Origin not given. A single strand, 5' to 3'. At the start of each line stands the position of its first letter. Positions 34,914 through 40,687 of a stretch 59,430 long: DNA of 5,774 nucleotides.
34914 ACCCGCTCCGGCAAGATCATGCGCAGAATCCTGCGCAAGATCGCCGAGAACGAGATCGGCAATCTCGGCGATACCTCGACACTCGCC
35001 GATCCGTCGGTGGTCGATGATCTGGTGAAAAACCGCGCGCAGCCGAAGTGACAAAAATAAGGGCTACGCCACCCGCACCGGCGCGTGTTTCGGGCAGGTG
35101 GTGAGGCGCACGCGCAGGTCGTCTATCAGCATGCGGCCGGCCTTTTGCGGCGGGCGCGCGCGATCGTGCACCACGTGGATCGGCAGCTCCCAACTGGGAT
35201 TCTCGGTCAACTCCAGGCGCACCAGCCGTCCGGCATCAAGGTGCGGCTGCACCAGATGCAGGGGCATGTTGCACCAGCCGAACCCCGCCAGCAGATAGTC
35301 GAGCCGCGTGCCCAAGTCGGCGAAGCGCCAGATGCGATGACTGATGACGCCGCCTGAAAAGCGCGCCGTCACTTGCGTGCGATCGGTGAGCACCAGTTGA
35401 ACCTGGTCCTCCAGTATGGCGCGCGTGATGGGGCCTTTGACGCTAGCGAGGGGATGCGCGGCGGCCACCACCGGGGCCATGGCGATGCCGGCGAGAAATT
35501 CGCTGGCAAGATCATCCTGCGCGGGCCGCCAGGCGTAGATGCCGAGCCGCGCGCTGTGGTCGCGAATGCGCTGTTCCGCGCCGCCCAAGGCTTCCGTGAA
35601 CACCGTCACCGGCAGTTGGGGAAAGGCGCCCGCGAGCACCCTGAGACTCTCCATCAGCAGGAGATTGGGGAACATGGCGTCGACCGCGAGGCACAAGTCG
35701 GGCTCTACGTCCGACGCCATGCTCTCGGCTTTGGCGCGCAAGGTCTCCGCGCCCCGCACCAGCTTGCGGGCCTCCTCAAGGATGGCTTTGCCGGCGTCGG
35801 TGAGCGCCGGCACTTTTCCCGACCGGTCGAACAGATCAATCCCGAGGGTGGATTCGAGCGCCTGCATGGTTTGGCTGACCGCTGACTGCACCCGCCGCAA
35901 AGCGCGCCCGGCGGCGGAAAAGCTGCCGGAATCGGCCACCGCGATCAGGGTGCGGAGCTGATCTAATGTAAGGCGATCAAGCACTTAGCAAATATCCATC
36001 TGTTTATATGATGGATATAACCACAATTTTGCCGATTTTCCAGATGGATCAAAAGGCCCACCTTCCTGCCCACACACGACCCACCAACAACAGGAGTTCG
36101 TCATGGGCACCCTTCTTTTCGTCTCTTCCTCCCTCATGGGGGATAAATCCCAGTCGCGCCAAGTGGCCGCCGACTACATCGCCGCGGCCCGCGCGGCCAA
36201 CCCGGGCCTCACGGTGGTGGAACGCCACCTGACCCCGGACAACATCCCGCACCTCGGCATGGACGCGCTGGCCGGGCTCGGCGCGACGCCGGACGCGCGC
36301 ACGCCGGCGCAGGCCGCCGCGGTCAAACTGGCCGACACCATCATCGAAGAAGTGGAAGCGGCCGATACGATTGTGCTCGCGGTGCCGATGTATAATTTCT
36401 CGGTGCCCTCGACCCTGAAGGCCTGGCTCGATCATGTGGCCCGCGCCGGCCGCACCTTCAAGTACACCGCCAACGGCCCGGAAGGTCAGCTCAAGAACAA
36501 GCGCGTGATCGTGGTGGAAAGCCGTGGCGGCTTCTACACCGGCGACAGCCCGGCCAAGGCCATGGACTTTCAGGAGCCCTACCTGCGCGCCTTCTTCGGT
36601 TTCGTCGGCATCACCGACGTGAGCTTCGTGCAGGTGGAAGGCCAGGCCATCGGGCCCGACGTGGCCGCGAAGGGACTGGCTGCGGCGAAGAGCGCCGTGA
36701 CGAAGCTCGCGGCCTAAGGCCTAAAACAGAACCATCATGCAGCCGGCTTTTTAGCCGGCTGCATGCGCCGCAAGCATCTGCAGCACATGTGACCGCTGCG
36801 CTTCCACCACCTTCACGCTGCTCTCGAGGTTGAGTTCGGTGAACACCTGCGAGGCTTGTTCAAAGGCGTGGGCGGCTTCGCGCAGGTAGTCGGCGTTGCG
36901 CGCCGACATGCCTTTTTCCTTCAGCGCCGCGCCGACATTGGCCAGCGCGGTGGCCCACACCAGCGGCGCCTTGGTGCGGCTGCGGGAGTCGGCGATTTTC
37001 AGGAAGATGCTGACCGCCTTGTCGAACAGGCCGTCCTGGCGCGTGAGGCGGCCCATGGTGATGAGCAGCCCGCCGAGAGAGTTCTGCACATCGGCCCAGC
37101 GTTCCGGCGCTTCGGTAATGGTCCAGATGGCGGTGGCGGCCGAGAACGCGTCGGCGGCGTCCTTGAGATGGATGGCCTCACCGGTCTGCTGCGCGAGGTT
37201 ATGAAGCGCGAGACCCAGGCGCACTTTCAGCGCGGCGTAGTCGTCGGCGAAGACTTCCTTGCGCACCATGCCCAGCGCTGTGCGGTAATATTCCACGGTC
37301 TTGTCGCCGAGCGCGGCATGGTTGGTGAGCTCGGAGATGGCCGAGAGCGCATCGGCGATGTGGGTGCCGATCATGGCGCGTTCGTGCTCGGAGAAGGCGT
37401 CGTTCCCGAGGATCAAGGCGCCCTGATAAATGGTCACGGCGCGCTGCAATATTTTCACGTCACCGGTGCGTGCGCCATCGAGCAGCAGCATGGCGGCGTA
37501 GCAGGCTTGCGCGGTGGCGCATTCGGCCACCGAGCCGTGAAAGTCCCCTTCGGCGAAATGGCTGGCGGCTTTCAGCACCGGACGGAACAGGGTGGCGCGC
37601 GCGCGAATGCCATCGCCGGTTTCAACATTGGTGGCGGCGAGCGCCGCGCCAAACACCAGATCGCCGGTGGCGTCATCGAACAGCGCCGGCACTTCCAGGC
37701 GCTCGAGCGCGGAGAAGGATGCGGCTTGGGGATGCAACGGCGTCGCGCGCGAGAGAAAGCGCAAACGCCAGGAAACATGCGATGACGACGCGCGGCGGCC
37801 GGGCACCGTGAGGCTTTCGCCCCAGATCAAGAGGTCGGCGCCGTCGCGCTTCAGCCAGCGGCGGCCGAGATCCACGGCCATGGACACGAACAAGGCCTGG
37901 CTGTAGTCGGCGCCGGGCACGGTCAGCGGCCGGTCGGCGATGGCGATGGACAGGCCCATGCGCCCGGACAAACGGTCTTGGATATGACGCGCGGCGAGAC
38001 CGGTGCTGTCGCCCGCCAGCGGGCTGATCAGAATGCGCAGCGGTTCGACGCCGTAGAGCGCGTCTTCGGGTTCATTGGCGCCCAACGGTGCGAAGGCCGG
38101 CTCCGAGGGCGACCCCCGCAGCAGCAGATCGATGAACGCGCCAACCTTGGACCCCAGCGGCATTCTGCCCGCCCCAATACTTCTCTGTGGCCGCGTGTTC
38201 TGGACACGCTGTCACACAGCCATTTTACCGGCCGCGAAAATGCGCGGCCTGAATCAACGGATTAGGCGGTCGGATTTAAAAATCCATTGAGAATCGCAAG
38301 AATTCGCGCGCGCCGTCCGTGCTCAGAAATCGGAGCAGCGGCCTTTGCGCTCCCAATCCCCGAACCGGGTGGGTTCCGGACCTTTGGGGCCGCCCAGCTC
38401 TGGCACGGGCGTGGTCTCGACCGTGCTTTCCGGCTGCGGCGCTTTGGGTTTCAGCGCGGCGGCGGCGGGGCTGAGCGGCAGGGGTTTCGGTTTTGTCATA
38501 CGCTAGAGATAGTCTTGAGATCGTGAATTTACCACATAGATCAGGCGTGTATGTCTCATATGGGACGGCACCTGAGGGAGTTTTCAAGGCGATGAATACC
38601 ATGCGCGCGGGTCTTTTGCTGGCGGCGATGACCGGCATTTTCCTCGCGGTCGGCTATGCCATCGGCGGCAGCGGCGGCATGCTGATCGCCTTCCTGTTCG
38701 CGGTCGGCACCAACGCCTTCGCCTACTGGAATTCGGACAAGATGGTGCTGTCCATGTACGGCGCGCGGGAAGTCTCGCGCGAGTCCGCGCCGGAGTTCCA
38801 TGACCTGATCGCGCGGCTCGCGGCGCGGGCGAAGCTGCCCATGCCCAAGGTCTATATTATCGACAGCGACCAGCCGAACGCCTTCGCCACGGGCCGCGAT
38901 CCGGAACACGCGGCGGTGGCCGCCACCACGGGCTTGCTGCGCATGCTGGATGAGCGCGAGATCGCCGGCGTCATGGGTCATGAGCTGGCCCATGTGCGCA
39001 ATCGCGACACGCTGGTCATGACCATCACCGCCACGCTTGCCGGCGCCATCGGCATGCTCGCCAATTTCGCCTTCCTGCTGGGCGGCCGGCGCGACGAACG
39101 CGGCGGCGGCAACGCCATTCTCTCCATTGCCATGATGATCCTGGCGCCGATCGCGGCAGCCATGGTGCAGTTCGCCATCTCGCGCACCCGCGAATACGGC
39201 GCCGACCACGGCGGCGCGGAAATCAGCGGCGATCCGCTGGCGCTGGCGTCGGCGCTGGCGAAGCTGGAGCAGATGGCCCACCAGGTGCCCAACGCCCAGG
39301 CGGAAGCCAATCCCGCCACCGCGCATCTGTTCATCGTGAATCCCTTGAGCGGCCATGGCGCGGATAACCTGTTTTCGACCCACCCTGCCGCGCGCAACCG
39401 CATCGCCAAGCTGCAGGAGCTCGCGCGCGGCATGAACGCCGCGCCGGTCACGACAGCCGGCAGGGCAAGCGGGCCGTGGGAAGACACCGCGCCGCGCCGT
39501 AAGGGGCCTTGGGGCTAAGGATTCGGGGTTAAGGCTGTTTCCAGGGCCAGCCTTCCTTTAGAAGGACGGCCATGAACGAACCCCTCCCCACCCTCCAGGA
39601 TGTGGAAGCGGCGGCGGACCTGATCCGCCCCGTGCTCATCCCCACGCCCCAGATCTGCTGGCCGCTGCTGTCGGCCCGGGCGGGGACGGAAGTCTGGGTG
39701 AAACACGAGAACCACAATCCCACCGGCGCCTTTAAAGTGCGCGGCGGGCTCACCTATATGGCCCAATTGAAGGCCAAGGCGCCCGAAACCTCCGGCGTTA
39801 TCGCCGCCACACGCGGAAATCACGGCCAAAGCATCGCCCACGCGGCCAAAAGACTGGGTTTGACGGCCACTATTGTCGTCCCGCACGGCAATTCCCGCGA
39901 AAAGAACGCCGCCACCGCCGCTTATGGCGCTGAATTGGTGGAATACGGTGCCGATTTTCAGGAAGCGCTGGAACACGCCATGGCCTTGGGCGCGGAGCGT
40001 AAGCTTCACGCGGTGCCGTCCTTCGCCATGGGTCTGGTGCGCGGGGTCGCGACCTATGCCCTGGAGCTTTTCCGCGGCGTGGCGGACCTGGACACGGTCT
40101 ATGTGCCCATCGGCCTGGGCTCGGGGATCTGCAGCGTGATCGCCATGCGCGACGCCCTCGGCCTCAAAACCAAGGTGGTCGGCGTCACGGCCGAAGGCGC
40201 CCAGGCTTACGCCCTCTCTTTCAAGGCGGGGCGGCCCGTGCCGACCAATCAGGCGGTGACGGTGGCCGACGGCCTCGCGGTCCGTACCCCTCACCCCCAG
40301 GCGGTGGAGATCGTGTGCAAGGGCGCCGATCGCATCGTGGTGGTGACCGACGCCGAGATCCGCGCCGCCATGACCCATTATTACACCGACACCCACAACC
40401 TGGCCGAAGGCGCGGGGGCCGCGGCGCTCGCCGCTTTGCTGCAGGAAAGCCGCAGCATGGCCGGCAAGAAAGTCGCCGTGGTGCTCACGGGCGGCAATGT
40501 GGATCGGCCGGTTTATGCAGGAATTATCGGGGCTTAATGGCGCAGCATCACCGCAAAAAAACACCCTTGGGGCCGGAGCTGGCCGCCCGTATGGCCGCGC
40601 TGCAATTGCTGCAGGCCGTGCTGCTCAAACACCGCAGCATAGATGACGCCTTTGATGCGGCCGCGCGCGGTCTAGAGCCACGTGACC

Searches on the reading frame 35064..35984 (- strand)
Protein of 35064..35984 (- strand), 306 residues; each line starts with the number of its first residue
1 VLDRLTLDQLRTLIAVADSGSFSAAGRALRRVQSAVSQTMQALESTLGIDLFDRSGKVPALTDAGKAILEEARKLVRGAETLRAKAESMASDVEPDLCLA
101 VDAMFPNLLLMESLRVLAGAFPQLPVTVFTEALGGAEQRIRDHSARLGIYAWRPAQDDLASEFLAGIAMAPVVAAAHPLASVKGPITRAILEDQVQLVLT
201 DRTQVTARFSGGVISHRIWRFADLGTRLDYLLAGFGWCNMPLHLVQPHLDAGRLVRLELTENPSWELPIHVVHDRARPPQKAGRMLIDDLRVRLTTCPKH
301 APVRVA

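Call 53: search_protein_families(library=pfam, proteins=[window:35064-35984:-], max_evalue=0.001)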
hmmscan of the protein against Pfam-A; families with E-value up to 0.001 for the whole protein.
window:35064-35984:- (306 aa): 2 families
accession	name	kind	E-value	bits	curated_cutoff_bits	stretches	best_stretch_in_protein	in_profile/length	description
PF03466.25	LysR_substrate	-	1.4e-21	77.3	28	1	95-291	6-205/209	LysR substrate binding domain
PF00126.33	HTH_1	-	1.5e-19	70.1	26.6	1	7-66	1-60/60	Bacterial regulatory helix-turn-helix protein, lysR family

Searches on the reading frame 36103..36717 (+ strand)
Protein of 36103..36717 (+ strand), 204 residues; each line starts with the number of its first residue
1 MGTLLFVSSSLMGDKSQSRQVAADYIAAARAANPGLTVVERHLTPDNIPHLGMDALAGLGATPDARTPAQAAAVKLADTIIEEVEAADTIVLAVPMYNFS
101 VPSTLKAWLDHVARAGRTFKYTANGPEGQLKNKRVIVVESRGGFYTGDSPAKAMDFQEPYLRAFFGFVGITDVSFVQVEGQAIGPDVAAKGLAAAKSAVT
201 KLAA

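Call 79: search_protein_families(library=pfam, proteins=[window:36103-36717:+], max_evalue=0.00001)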
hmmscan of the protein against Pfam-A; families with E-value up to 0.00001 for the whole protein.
window:36103-36717:+ (204 aa): 2 families
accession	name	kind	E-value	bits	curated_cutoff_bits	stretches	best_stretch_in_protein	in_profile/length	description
PF02525.22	Flavodoxin_2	-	7.7e-52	176.3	27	1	4-201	3-196/198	Flavodoxin-like fold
PF03358.20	FMN_red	-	1.4e-10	41.4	24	1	32-147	30-121/152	NADPH-dependent FMN reductase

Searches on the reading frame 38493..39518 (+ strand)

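Call 80: search_protein_families(library=pfam, proteins=[window:38493-39518:+], max_evalue=0.00001)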
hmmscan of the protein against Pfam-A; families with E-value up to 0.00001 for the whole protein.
window:38493-39518:+ (341 aa): 1 family
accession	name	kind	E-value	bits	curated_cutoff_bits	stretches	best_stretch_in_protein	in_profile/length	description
PF01435.24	Peptidase_M48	-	1.5e-35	123.1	20.3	1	99-310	4-185/186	Peptidase family M48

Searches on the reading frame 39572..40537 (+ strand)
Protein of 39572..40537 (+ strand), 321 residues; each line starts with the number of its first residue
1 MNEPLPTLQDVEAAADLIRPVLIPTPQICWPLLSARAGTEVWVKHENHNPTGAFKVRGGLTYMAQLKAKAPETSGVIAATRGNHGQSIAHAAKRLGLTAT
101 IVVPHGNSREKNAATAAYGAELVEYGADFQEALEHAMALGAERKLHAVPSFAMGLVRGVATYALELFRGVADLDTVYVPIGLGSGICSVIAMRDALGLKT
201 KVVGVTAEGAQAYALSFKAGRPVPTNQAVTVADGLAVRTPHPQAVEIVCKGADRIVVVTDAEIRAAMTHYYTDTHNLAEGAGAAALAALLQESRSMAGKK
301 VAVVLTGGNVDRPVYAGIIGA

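Call 80: search_protein_families(library=pfam, proteins=[window:39572-40537:+], max_evalue=0.00001)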
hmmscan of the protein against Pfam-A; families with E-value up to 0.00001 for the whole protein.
window:39572-40537:+ (321 aa): 1 family
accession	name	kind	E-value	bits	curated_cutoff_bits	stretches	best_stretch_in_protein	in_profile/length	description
PF00291.31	PALP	-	2.2e-66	224.7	35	1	20-307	3-295/295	Pyridoxal-phosphate dependent enzyme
